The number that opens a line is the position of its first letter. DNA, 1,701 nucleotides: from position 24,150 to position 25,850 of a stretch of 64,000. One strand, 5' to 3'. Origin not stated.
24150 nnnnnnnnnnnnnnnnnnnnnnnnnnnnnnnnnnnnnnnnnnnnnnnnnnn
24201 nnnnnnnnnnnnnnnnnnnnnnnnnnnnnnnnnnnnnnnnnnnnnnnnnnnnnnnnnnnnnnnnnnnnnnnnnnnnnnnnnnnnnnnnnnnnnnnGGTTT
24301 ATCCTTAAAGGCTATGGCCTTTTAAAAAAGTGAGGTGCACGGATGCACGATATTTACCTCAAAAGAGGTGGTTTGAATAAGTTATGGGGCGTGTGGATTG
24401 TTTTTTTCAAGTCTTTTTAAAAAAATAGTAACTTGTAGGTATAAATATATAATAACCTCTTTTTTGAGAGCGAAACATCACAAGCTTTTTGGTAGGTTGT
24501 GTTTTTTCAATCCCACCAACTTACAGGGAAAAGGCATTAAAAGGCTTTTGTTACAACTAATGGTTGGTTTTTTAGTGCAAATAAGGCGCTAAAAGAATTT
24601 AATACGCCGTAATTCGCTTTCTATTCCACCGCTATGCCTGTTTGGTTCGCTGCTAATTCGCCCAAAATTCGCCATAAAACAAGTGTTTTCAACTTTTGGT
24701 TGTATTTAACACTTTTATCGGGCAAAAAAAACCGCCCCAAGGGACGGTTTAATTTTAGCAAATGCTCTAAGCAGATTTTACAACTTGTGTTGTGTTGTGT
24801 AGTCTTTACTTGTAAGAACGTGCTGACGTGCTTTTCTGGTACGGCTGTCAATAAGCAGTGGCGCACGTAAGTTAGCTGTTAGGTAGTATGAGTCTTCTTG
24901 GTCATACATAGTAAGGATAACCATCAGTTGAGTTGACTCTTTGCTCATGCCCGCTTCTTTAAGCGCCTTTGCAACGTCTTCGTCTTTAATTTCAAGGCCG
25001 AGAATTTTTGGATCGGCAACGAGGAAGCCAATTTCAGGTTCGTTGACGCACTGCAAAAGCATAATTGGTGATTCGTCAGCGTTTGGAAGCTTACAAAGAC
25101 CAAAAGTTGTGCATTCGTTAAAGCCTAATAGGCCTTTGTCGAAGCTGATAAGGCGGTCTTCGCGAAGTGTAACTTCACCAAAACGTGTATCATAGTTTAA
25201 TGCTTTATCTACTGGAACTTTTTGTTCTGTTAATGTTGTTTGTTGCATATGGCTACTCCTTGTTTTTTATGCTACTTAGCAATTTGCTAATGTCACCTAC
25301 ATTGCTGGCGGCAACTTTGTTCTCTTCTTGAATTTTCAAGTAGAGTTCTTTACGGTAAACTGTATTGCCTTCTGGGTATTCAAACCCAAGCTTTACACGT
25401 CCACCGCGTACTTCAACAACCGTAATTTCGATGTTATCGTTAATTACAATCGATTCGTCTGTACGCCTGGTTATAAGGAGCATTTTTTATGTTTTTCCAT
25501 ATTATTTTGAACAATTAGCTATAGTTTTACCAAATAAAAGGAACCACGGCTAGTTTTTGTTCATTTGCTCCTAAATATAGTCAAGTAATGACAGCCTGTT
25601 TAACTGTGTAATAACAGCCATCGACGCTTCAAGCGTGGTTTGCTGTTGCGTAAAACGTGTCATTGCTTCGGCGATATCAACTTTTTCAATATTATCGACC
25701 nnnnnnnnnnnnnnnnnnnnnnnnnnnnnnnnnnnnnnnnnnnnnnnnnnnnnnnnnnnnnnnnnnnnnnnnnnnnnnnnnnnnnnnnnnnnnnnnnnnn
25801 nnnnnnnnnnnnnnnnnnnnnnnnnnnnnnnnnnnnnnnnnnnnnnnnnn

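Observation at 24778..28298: Firmicute-style flgK-flgL-csrA-fliW operon (FliW/CsrA partner-switch) in an alphaproteobacterium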

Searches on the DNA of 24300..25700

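Call 61: search_rna_families(source=window, start=24300, end=25700, threshold=evalue, max_evalue=5)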
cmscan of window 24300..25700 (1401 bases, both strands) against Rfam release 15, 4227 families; matches with E-value up to 5: 7.
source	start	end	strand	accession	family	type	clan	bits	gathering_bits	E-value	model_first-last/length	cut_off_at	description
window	24564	24755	+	RF00126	ryfA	Gene; sRNA;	-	23.9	80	0.0011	1-296/296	no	ryfA RNA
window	24723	24778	-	RF01859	Phe_leader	Cis-reg; leader;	-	22.5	55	0.6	1-125/125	no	Phenylalanine leader peptide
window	24690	24756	-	RF02900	AaHKsRNA82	Gene; sRNA;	-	21.2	51.4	2.8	1-81/81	no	Aggregatibacter sRNA 82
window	24725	24789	-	RF00512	Leu_leader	Cis-reg; leader;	-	17.7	50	1.2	1-148/148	no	Leucine operon leader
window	25319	25430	-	RF03102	RAGATH-33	Gene; sRNA;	-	15.5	120.4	3.4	1-113/113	no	RAGATH-33 RNA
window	24717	24779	-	RF00519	suhB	Gene; sRNA;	CL00108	15.5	41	3.8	1-77/77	no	Makes More Granules Regulator RNA (mmgR)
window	24734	24753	-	RF01716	PhotoRC-I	Cis-reg;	-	13.2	45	2.6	1-44/44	no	PhotoRC-I RNA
